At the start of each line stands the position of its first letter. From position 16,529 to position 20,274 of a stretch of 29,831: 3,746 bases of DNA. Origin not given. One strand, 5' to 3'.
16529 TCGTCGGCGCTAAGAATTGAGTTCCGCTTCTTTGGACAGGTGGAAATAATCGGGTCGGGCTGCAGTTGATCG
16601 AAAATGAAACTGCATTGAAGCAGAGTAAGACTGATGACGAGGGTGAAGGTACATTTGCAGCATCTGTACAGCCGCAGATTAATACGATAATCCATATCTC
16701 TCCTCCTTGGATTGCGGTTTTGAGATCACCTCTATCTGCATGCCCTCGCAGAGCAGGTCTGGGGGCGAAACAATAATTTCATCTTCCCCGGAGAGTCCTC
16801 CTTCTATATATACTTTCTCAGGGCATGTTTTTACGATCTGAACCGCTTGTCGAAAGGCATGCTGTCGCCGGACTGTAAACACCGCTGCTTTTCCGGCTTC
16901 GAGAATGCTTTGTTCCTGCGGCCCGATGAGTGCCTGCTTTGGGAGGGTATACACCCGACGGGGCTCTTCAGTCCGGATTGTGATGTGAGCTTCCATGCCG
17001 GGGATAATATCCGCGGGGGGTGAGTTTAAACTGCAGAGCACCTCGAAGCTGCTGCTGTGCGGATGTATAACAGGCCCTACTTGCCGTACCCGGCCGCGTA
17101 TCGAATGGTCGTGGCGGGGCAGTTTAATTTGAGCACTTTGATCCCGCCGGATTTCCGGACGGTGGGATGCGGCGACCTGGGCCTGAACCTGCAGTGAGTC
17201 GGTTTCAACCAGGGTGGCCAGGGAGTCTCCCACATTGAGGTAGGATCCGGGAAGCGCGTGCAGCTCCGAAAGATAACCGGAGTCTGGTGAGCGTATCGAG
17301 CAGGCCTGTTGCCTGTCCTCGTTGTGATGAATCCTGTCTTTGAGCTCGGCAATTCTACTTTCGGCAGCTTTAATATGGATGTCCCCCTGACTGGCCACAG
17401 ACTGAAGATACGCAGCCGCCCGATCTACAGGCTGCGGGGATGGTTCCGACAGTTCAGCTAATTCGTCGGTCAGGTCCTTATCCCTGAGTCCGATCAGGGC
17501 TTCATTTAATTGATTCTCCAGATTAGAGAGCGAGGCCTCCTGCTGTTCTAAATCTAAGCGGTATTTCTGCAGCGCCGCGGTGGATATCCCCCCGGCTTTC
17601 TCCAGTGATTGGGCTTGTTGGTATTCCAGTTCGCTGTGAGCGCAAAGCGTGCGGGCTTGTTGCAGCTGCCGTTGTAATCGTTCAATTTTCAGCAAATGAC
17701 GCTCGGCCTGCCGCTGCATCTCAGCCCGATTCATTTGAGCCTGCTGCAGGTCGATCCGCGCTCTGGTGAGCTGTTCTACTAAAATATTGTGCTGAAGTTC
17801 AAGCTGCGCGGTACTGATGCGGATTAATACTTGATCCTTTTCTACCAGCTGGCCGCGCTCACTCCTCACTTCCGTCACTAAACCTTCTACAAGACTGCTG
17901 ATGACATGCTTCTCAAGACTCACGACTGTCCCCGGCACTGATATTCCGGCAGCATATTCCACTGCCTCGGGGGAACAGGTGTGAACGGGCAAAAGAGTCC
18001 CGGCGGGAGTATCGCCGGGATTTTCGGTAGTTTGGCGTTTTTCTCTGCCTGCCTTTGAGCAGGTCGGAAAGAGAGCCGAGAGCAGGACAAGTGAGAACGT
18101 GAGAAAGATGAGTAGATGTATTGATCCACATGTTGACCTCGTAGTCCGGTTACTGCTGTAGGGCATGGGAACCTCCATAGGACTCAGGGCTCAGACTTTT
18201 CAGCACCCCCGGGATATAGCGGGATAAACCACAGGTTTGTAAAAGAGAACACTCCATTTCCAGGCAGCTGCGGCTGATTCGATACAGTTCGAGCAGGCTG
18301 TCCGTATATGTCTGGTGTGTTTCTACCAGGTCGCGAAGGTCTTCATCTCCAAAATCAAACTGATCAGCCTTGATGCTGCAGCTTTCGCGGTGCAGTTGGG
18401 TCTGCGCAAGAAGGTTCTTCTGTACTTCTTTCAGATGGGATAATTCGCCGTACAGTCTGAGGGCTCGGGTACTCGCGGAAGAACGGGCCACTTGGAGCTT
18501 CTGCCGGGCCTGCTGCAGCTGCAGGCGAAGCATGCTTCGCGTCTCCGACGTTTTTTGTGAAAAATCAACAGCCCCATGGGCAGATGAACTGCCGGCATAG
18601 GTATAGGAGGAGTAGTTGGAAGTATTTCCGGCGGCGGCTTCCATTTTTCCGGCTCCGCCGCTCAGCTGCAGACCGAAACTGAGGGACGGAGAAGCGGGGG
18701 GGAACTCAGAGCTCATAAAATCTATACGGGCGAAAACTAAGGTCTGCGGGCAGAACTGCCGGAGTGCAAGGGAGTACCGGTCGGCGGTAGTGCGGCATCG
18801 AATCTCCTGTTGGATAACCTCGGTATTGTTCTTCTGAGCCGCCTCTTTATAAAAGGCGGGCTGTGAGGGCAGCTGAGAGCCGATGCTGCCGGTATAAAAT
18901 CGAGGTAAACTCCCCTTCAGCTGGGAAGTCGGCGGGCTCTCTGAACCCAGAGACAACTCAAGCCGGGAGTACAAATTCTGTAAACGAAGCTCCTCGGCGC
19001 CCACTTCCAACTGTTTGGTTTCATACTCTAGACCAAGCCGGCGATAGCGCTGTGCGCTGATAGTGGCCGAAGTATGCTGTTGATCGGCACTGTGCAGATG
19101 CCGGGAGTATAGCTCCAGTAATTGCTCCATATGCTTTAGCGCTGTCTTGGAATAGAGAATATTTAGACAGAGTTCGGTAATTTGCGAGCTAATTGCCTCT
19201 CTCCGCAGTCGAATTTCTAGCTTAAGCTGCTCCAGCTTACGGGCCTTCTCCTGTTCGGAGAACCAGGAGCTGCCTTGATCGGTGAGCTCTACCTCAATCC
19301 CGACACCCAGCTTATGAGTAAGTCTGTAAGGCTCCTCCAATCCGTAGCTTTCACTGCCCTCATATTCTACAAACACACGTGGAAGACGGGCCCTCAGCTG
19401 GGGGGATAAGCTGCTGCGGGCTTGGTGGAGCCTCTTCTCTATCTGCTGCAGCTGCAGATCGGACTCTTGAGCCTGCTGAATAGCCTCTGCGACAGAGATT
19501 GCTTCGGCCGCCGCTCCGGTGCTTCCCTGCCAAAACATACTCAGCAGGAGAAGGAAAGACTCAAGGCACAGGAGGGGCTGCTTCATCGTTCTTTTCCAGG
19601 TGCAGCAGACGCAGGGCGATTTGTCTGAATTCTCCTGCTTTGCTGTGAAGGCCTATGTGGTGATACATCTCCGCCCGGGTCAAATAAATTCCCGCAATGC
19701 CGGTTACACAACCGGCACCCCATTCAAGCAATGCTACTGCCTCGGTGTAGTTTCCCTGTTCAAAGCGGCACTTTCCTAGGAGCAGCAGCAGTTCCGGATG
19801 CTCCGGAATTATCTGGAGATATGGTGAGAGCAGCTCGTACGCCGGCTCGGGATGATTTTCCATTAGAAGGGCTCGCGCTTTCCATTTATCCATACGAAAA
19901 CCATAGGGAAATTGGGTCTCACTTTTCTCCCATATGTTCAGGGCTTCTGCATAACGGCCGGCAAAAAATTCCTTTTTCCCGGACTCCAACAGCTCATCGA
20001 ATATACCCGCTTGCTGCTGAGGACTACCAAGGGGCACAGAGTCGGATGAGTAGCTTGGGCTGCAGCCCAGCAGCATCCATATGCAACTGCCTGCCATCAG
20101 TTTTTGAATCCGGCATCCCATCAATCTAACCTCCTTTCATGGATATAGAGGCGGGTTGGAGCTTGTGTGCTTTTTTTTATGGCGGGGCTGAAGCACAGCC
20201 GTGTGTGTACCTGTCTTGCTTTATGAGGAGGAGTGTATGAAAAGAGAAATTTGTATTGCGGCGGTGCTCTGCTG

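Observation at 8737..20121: Atypical tripartite efflux operon: TPR lipoprotein, TolC, long coiled-coil MFP, two Ig-like lipoproteins, half-RND, full RND and SDR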

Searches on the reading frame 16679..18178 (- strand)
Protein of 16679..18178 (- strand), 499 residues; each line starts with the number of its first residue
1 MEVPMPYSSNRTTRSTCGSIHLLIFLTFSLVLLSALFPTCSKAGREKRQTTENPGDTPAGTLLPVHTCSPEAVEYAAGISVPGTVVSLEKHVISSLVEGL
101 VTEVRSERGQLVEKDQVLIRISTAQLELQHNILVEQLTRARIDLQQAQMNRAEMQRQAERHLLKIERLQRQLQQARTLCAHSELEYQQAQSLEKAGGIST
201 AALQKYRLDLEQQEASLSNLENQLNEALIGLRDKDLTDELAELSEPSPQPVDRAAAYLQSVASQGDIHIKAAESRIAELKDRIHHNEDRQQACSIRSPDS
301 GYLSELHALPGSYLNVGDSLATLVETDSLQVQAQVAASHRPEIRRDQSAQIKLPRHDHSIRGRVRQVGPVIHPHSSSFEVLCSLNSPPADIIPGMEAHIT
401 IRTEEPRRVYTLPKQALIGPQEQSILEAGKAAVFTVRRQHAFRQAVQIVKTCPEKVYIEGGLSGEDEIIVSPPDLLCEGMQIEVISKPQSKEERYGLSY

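Call 4: search_protein_families(library=pfam, max_evalue=0.01, proteins=[window:16679-18178:-])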
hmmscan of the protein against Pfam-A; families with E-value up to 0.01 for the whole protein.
window:16679-18178:- (499 aa): 4 families
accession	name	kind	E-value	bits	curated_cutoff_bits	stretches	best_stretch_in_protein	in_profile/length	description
PF16576.10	HlyD_D23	-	3.9e-19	69.2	30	1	247-396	53-213/214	Barrel-sandwich domain of CusB or HlyD membrane-fusion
PF13437.12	HlyD_3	-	1.2e-16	61.8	22.2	1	295-394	2-106/106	HlyD family secretion protein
PF13533.13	Biotin_lipoyl_2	-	1.9e-05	24.8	29.8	1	93-121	3-31/32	Biotin-lipoyl like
PF00364.28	Biotin_lipoyl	-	0.0001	22.5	22.1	0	92-121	44-73/73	Biotin-requiring enzyme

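Call 5: search_protein_families(library=ncbifam, max_evalue=0.01, proteins=[window:16679-18178:-])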
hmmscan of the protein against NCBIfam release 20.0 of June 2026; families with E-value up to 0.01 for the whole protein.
window:16679-18178:- (499 aa): 17 families
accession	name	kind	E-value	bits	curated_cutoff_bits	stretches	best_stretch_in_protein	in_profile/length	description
TIGR01730.1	RND_mfp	subfamily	5.9e-40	137.2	94.9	2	267-484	109-321/322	efflux RND transporter periplasmic adaptor subunit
TIGR00998.1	8a0101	subfamily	6.4e-21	74.6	390.8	1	89-369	41-283/334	EmrA/EmrK family multidrug efflux transporter periplasmic adaptor subunit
TIGR00999.1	8a0102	subfamily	1.4e-17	63.7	319.3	1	277-471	77-265/271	CzcB/NccB family metal efflux transporter periplasmic adaptor subunit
TIGR02971.1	heterocyst_DevB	subfamily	9.9e-13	48.2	129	1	108-372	34-283/327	ABC exporter membrane fusion protein, DevB family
TIGR01843.1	type_I_hlyD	subfamily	6.4e-12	45.2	208.65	2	150-374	144-358/422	HlyD family type I secretion periplasmic adaptor subunit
TIGR03794.1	NHLM_micro_HlyD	equivalog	1.4e-10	40.7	156.2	1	92-333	60-293/421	NHLP bacteriocin system secretion protein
NF007785.0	PRK10476.1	equivalog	2.4e-09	36.5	376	1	252-374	167-291/347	multidrug transporter subunit MdtN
NF007850.1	PRK10559.1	equivalog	4.2e-09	35.9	400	1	273-378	128-233/303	p-hydroxybenzoic acid efflux pump subunit AaeA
NF038010.1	ABC_adapt_DarC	equivalog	3.7e-07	29.2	450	0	86-189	68-175/417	darobactin export ABC transporter periplasmic adaptor subunit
NF002939.0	PRK03598.1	equivalog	9.9e-07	28.2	393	1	94-245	48-190/332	secretion protein HlyD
NF008589.1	PRK11556.1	equivalog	2.6e-06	26.6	391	1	43-175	37-169/392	MdtA/MuxA family multidrug efflux RND transporter periplasmic adaptor subunit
NF007132.1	PRK09578.1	equivalog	7.4e-06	25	512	1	37-151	17-126/396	MexX/AxyX family multidrug efflux RND transporter periplasmic adaptor subunit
NF033138.2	RND-peri-MexC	equivalog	0.00026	20.3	625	1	59-194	32-158/375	MexC family multidrug efflux RND transporter periplasmic adaptor subunit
NF004309.0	PRK05704.1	equivalog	0.00031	20.2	449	0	93-215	48-159/408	2-oxoglutarate dehydrogenase complex dihydrolipoyllysine-residue succinyltransferase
NF011715.0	PRK15136.1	equivalog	0.00089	18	563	0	292-352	215-275/390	multidrug efflux MFS transporter periplasmic adaptor subunit EmrA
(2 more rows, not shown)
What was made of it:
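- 16679..18166 (-): Lipidated RND-type periplasmic adaptor (495 aa; alternative ATG at 18178) with a ~165-residue helical insert between the lipoyl half-motifs. TIGR01730 137.2 bits, above the 94.9 cut-off (call 5).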

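Call 62: search_solved_structures(query=window:16679-18166:-, max_evalue=0.01, show_alignments=2)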
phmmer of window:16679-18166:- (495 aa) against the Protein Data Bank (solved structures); distinct sequences matched with E-value up to 0.01: 4.
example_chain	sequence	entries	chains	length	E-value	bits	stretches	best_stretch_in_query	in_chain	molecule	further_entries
3lnn_A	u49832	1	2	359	2e-09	40.1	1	289-480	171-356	Membrane fusion protein (MFP) heavy metal cation efflux ZneB (CzcB-like)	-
6vej_P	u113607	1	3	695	1.6e-08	37.1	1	254-487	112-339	Probable Resistance-Nodulation-Cell Division (RND) efflux membrane fusion protein,Probable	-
20yy_D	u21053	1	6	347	3.3e-08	36.1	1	266-483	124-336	Multidrug efflux RND transporter periplasmic adaptor subunit MexJ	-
4kks_A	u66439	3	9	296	0.00024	23.4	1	290-481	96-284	Membrane fusion protein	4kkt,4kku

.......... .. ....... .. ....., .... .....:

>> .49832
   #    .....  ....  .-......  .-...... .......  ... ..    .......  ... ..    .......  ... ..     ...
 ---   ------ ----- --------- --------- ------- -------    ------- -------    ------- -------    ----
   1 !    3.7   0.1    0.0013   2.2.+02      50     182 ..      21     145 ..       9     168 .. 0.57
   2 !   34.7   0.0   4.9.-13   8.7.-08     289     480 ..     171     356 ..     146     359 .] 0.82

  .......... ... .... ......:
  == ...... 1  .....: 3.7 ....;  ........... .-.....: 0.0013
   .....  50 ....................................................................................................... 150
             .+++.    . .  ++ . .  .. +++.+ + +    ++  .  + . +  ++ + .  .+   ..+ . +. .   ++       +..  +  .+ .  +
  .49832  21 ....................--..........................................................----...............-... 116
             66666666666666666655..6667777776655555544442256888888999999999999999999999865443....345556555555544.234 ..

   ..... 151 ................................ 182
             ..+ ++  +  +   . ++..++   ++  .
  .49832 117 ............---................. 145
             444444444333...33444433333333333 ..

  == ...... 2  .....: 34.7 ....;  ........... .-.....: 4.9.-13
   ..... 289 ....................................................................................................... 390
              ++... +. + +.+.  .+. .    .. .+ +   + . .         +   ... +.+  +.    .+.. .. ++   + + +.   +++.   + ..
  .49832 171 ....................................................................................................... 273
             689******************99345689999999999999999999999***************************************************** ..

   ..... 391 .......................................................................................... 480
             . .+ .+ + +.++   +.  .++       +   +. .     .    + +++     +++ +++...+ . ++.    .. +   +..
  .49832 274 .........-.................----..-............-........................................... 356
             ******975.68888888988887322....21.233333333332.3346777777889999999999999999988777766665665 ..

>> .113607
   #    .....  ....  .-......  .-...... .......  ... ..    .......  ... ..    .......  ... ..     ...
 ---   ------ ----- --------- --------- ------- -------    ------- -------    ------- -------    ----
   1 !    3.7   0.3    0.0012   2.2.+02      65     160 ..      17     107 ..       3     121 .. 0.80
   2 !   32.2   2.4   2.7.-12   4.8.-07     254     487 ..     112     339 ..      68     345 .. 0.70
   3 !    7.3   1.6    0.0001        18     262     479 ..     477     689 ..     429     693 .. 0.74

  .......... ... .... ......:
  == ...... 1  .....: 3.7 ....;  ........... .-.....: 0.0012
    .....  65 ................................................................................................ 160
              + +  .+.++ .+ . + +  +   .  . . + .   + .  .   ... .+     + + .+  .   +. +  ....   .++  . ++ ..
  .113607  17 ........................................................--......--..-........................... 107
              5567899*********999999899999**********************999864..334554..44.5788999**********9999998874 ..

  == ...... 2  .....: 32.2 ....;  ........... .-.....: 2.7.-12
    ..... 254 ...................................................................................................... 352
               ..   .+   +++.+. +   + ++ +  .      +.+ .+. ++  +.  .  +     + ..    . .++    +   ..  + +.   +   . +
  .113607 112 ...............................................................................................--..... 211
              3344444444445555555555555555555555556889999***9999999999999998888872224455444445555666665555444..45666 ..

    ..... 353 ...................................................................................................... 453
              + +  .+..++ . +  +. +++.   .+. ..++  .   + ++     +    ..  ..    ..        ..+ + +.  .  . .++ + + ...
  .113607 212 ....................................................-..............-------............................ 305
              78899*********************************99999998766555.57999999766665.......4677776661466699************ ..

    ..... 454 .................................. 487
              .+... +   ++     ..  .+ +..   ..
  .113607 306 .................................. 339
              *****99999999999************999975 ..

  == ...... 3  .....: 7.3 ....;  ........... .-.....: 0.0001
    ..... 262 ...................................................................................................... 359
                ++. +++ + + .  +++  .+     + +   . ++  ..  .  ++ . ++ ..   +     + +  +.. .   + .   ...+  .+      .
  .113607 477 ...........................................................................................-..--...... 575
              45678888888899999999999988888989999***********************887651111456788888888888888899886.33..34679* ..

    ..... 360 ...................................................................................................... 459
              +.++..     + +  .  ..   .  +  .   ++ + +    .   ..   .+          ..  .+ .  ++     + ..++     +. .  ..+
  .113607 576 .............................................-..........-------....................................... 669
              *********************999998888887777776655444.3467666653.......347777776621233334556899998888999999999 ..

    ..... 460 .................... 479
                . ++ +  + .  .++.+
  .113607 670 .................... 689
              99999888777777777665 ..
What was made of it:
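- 16679..18166 (-): PDB matches are ZneB, TriA-TriB, MexJ and BesA over residues 254-487 (call 62).
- On RND-type periplasmic adaptor (TIGR01730 RND_mfp): Residues 254-487 align to ZneB, TriAB, MexJ and BesA (call 62).
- Closest known: BesABC of Borrelia burgdorferi and TP0790/TP0965/TP0966-0969 of Treponema pallidum. Same: The adaptor's C-terminal half matches the 'Membrane fusion protein' entry 4kks (call 62), which I recall to be BesA (memory, not tested).
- Closest known: EmrAB-TolC / HlyBD-TolC adaptors. Different: The EmrA and HlyD family models are far below cut-off, and an RND-type membrane-proximal domain is present (calls 5, 62).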

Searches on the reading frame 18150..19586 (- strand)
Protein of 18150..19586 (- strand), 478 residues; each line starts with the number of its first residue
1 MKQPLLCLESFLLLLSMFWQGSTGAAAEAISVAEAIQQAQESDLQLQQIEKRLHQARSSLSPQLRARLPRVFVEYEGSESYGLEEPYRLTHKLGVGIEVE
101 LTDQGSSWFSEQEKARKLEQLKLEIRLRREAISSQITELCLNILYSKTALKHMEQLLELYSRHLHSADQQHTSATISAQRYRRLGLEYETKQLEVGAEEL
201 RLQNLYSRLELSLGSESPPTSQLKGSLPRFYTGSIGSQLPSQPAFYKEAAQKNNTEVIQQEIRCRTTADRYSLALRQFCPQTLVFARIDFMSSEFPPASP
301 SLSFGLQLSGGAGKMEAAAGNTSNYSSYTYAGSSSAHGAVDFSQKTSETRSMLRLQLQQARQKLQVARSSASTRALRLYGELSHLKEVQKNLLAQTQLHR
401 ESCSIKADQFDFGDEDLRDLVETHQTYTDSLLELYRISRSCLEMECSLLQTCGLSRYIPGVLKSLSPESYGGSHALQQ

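Call 4: search_protein_families(library=pfam, max_evalue=0.01, proteins=[window:18150-19586:-])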
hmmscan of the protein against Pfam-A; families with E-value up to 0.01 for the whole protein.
window:18150-19586:- (478 aa): 2 families
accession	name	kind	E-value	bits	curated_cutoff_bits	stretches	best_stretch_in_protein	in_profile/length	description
PF02321.23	OEP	-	4.3e-08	33.6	22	1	33-214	2-187/187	Outer membrane efflux protein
PF11061.14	Tsr0524-like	-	0.0013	18.9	25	1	63-113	9-59/61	Cytochrome b6f, subunit Tsr0524-like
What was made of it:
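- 18150..19586 (-): Divergent TolC-family outer membrane factor (478 aa, signal peptide, no lipobox). Pfam OEP 33.6 bits (cut-off 22) over residues 33-214 (call 4).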

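Call 5: search_protein_families(library=ncbifam, max_evalue=0.01, proteins=[window:18150-19586:-])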
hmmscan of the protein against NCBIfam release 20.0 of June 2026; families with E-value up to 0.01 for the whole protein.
window:18150-19586:- (478 aa): 1 family
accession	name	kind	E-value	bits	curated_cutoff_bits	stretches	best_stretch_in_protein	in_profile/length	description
NF050003.1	PetP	equivalog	0.0059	16.8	65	0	77-113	25-59/60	cytochrome b6f subunit PetP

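Call 60: search_solved_structures(query=A6, max_evalue=1, show_alignments=1)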
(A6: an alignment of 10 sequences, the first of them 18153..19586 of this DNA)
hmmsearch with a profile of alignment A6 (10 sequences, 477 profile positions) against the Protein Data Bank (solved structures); distinct sequences matched with E-value up to 1: 22.
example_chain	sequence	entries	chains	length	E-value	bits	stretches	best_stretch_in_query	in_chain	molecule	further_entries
4mt4_A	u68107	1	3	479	9.4e-09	37.4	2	32-218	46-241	CmeC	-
5v5s_A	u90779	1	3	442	1.9e-05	26.5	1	33-291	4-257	Outer membrane protein TolC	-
5ng5_F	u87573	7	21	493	2.1e-05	26.3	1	23-291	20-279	Outer membrane protein TolC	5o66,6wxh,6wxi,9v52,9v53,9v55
2vdd_A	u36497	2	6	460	2.2e-05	26.3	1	23-291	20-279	OUTER MEMBRANE PROTEIN TOLC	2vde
9qgy_A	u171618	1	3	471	2.5e-05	26.1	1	33-291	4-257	Outer membrane protein TolC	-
8zar_G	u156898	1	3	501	2.6e-05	26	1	23-291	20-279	Outer membrane protein TolC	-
1ek9_A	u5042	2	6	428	2.7e-05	26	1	33-291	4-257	OUTER MEMBRANE PROTEIN TOLC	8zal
2xmn_A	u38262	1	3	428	2.7e-05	26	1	33-291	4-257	Outer membrane protein TolC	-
9tg4_A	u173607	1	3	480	2.8e-05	26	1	33-291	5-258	Outer membrane protein TolC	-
2wmz_A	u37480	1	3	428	2.9e-05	25.9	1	33-291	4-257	OUTER MEMBRANE PROTEIN TOLC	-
1tqq_A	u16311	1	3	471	3.6e-05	25.6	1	33-291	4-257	Outer membrane protein tolC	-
5nik_A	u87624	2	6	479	4.3e-05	25.3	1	33-291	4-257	Outer membrane protein TolC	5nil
1wp1_A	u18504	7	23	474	0.00011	24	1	340-448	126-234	Outer membrane protein oprM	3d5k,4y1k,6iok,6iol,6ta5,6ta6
7akz_A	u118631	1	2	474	0.0012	20.5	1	340-448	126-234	Outer membrane protein OprM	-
6zre_A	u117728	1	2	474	0.0014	20.3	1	340-448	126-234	Outer membrane protein OprM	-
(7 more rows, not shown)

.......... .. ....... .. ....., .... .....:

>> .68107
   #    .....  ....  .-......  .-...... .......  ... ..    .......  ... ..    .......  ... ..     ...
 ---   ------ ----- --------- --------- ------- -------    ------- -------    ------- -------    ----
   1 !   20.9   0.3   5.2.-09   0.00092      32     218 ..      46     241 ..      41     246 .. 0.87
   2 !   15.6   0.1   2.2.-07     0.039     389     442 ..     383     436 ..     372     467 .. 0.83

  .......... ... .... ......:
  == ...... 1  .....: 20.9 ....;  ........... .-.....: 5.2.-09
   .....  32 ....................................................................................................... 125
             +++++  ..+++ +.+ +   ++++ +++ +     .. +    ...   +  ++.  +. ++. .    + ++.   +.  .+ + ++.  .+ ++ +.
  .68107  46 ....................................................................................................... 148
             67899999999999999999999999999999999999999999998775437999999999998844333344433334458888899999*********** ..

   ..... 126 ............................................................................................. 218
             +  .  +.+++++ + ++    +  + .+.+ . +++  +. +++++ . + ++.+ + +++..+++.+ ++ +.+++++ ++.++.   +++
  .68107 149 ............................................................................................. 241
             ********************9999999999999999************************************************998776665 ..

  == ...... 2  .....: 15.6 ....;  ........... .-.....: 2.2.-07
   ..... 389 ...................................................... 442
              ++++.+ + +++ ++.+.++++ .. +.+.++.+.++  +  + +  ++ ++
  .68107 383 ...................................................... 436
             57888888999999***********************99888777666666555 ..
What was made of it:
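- The adaptor and channel are of the ordinary efflux type (calls 5, 60, 62).
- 18150..19586 (-): A profile of 10 orthologues hits CmeC 9.4e-9, TolC 2e-5 and OprM 1e-4, covering both repeats (call 60).
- On TolC-family outer membrane factor: The family profile hits CmeC, TolC and OprM over positions 23-291 and 340-448 (call 60).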

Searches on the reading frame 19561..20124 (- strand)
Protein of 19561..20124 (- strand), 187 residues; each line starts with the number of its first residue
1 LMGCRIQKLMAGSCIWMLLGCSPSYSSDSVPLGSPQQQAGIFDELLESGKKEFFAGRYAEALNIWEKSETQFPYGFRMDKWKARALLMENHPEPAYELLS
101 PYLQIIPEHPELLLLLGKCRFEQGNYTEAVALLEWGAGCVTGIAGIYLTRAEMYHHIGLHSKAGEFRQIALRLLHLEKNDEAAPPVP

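Call 4: search_protein_families(library=pfam, max_evalue=0.01, proteins=[window:19561-20124:-])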
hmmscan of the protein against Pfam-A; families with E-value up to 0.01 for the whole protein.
window:19561-20124:- (187 aa): 9 families
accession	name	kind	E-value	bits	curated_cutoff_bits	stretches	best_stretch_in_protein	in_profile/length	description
PF14559.12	TPR_19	-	1.8e-09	38.2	25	1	86-134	1-49/68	Tetratricopeptide repeat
PF12895.13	ANAPC3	-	2.3e-08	34.6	27.2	1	80-135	27-81/82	Anaphase-promoting complex, cyclosome, subunit 3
PF13428.12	TPR_14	-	1e-06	29.2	23.5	0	81-118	6-43/44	Tetratricopeptide repeat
PF13432.12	TPR_16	-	1.5e-06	29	32.7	1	107-133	28-54/65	Tetratricopeptide repeat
PF13424.12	TPR_12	-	3.2e-05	24.5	30.1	0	112-134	47-69/77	Tetratricopeptide repeat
PF07719.23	TPR_2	-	8.1e-05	22.9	27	0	110-134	1-25/34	Tetratricopeptide repeat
PF13174.12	TPR_6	-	0.0004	21.3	26.3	0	112-134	2-24/33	Tetratricopeptide repeat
PF07721.20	TPR_4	-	0.0015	19.4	27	0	111-134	2-25/26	Tetratricopeptide repeat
PF00515.34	TPR_1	-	0.0043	17.3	27.8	0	111-132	2-23/34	Tetratricopeptide repeat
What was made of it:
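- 19561..20121 (-): TPR lipoprotein (186 aa from ATG 20121; lipobox MLLGC); first gene of the operon. Pfam TPR_19 1.8e-9 and ANAPC3 2.3e-8 (call 4).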

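Call 5: search_protein_families(library=ncbifam, max_evalue=0.01, proteins=[window:19561-20124:-])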
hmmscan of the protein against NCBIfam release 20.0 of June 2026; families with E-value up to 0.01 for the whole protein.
window:19561-20124:- (187 aa): 5 families
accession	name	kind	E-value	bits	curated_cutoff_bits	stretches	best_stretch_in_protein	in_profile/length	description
NF052415.1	T3SS_chap_SctY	equivalog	3.6e-06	27.4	70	1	86-168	16-101/106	type III secretion apparatus assembly chaperone SctY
TIGR03302.1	OM_YfiO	subfamily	0.00023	20.7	81.4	1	12-105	8-99/239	outer membrane protein assembly factor BamD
TIGR00540.1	TPR_hemY_coli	hypoth_equivalog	0.00035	19.4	142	1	82-134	158-210/385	heme biosynthesis-associated TPR protein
NF040959.1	MamA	equivalog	0.0007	19.1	200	1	55-134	84-163/204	magnetosome protein MamA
TIGR02917.1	PEP_TPR_lipo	equivalog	0.0036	15.2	312.2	1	58-131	651-724/899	XrtA/PEP-CTERM system TPR-repeat protein PrsT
